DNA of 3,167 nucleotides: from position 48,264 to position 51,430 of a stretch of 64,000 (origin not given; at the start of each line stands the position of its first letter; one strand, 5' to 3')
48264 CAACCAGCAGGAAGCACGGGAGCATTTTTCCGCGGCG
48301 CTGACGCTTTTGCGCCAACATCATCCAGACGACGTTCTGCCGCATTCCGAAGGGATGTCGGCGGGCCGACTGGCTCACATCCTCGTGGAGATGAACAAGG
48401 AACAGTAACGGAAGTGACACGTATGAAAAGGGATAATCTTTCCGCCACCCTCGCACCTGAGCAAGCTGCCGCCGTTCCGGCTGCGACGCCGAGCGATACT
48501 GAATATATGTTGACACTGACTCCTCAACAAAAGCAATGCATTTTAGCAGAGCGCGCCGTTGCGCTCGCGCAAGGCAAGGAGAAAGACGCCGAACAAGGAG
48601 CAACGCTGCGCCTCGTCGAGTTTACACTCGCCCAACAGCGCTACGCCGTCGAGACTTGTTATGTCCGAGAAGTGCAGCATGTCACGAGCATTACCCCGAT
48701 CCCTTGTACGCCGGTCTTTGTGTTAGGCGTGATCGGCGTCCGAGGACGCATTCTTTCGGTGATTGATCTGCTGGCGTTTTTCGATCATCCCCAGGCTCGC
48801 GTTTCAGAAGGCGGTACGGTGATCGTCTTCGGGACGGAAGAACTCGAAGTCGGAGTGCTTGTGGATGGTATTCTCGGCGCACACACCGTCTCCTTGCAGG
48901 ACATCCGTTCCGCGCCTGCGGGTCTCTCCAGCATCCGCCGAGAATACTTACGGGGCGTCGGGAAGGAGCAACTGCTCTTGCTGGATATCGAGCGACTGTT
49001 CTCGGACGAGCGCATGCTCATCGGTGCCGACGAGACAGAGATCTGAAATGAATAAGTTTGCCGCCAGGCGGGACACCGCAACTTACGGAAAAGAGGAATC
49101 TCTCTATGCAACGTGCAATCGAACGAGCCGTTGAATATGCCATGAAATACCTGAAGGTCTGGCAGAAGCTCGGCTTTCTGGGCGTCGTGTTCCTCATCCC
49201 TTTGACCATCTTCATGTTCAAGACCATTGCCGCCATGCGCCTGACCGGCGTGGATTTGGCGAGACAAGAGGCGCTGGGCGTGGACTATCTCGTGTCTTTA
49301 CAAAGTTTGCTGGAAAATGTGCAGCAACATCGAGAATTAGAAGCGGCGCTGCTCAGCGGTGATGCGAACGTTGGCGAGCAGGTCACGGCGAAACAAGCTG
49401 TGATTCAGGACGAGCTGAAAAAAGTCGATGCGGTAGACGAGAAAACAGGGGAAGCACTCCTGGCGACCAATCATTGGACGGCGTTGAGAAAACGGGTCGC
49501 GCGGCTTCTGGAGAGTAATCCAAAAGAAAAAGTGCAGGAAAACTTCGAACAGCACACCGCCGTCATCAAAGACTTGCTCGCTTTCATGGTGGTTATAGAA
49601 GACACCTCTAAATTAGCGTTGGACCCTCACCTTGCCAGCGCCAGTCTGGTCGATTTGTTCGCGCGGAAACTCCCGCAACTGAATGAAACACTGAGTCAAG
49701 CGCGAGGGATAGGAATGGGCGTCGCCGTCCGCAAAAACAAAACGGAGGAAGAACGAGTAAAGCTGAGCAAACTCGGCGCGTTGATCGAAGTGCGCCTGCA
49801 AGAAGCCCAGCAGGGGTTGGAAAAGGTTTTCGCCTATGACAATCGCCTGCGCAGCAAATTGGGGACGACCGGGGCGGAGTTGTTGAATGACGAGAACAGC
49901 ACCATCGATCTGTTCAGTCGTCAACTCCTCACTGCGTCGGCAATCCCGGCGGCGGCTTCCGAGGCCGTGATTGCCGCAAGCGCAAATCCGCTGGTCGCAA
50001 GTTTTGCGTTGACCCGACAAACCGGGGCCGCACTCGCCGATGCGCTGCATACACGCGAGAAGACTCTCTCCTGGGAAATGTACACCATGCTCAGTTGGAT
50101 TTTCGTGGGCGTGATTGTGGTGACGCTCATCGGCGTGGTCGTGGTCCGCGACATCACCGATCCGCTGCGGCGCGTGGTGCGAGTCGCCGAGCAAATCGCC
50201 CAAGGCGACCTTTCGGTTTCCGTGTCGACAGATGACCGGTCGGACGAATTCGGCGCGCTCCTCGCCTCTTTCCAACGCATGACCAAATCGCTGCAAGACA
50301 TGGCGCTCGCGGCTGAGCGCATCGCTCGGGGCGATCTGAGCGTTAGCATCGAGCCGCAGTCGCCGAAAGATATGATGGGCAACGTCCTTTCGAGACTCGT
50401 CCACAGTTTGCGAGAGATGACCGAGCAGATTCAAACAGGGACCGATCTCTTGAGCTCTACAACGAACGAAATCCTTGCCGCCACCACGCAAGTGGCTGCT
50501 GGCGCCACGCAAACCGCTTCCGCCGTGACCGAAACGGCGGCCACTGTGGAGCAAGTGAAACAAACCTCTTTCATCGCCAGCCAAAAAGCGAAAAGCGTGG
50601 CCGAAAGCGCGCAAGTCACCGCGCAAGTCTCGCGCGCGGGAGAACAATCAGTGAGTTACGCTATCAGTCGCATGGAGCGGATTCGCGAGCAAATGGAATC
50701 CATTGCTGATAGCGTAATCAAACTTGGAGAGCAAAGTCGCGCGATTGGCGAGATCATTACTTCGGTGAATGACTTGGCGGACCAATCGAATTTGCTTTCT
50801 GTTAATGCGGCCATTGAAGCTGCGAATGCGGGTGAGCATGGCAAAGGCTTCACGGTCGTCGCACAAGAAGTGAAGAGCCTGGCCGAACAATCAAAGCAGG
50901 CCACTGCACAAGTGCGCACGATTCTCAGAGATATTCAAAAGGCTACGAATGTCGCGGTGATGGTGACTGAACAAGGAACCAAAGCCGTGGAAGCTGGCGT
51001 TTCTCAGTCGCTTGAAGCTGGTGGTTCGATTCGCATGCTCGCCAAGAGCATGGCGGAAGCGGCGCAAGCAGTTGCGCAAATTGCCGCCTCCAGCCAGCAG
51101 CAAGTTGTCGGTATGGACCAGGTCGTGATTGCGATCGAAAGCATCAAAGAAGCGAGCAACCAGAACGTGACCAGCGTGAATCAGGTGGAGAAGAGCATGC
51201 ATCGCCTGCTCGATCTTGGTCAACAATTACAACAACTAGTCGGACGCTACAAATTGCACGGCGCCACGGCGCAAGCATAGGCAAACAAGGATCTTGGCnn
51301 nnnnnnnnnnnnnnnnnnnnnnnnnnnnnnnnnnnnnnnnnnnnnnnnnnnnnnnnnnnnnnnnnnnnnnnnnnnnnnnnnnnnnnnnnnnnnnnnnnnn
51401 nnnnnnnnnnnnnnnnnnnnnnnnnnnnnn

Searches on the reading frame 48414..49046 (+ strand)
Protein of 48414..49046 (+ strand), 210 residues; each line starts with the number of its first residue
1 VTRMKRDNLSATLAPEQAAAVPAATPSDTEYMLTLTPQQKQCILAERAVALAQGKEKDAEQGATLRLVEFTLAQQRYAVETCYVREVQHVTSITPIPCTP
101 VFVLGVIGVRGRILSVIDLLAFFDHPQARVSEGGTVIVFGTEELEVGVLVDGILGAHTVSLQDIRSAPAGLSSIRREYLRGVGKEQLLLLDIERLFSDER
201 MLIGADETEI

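Call 9: search_protein_families(library=pfam, proteins=[window:48414-49046:+], max_evalue=0.001)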
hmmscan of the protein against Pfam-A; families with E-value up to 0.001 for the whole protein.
window:48414-49046:+ (210 aa): 1 family
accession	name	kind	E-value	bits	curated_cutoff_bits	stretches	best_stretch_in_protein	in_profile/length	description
PF01584.24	CheW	-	1.2e-28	99.9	23.5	1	67-199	2-137/138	CheW-like domain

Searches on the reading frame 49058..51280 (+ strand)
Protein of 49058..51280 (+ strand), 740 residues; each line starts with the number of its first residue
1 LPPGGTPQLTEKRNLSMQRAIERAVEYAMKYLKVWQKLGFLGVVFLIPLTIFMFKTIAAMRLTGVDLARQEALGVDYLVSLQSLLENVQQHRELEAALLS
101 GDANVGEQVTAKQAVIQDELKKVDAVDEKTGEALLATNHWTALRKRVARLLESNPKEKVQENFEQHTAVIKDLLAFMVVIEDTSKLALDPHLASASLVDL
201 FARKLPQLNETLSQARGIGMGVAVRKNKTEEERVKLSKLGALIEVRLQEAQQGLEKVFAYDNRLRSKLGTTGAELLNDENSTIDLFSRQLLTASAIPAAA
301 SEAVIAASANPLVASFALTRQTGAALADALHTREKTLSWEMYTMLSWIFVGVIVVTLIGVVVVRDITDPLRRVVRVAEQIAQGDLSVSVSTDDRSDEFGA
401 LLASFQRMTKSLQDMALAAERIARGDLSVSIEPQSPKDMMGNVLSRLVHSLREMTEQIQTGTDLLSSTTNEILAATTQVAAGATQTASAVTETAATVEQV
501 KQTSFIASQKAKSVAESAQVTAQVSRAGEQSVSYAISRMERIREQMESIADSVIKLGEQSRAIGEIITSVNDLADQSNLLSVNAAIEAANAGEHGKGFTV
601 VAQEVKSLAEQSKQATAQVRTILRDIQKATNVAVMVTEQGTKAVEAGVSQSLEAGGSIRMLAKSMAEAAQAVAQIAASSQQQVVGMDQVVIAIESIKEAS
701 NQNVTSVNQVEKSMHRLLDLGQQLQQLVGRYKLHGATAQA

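Call 9: search_protein_families(library=pfam, proteins=[window:49058-51280:+], max_evalue=0.001)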
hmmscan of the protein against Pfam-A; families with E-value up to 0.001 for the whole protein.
window:49058-51280:+ (740 aa): 2 families
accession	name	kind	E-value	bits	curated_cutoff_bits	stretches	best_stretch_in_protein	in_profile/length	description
PF00015.26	MCPsignal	-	1.2e-35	123.3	34.6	1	516-698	2-170/172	Methyl-accepting chemotaxis protein (MCP) signalling domain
PF00672.30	HAMP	-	4.2e-16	59.4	25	2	362-414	2-53/53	HAMP domain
